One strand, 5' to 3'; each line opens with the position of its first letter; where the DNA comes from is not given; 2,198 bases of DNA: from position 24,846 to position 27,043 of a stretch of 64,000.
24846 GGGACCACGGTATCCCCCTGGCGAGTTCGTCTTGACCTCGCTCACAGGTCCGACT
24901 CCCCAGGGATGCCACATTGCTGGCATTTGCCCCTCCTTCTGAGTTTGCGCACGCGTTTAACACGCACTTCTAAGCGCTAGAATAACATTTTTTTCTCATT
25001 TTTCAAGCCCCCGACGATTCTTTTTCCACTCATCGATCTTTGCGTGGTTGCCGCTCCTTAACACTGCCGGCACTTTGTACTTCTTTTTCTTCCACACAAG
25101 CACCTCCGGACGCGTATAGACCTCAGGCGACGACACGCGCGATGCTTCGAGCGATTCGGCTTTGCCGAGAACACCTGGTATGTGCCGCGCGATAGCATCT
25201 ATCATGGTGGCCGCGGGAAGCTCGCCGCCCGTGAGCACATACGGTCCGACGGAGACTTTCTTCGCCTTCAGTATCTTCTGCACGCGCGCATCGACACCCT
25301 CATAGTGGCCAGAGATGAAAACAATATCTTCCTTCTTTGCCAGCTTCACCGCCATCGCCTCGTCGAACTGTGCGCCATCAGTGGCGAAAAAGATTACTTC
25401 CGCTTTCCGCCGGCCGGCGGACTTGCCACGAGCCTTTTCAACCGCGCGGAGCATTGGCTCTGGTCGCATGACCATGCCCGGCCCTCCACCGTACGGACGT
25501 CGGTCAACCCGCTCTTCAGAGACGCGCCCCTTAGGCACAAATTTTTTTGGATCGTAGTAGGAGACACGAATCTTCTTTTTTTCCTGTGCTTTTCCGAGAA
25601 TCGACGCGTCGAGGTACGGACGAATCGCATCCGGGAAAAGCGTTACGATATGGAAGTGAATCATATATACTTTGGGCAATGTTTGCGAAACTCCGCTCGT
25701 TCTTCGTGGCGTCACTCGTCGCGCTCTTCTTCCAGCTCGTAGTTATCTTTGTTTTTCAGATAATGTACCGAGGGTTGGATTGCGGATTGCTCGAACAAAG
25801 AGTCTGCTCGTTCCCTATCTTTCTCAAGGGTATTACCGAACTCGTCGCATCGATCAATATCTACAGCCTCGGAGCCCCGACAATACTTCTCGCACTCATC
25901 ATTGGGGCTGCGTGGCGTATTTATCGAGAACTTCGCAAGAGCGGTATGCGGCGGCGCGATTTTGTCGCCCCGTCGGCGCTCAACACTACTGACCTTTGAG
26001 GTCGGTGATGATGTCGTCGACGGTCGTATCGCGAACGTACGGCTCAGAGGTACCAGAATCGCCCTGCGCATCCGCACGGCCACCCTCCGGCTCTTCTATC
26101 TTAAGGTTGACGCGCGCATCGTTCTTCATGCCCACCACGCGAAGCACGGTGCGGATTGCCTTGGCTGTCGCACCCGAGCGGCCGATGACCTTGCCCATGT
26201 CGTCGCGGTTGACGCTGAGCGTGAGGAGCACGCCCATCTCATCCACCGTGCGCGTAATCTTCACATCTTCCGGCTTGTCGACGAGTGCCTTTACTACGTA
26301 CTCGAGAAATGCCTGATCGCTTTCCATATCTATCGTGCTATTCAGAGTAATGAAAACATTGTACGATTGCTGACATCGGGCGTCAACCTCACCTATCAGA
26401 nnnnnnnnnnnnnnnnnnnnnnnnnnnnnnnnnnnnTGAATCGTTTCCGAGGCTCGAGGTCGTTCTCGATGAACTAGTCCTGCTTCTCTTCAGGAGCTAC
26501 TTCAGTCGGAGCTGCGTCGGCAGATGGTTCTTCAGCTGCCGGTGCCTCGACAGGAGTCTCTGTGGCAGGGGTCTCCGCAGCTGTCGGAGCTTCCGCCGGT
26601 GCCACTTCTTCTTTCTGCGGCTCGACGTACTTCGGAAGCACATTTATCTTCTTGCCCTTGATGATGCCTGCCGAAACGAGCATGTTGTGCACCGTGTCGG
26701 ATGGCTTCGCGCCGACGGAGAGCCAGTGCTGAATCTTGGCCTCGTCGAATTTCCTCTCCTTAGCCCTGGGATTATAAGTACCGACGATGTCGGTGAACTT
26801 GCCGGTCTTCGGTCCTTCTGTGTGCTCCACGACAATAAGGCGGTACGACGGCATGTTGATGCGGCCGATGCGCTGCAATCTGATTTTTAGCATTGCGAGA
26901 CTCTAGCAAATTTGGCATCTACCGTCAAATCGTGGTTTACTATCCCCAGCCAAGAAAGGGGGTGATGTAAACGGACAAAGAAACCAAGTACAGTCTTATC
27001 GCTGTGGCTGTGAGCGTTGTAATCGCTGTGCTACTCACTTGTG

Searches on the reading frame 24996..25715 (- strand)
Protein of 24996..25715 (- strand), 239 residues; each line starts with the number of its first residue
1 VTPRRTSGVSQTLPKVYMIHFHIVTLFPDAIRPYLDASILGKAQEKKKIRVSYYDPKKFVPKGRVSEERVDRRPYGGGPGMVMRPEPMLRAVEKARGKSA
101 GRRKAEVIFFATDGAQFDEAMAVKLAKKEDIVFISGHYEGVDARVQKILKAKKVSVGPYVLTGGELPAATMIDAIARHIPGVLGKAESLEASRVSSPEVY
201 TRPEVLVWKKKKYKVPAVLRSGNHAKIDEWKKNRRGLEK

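Call 78: search_protein_families(library=pfam, proteins=[window:24996-25715:-], max_evalue=0.001)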
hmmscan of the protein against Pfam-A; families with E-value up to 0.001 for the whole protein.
window:24996-25715:- (239 aa): 1 family
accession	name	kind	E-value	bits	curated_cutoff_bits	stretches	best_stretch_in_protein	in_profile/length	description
PF01746.26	tRNA_m1G_MT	-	1e-40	140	27.3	1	41-233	2-184/195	tRNA (Guanine-1)-methyltransferase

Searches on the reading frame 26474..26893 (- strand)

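Call 78: search_protein_families(library=pfam, proteins=[window:26474-26893:-], max_evalue=0.001)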
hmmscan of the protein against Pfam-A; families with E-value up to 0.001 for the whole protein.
window:26474-26893:- (139 aa): 1 family
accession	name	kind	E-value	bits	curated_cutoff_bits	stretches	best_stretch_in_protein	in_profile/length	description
PF00886.24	Ribosomal_S16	-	4.1e-15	55.9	27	1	8-65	1-62/62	Ribosomal protein S16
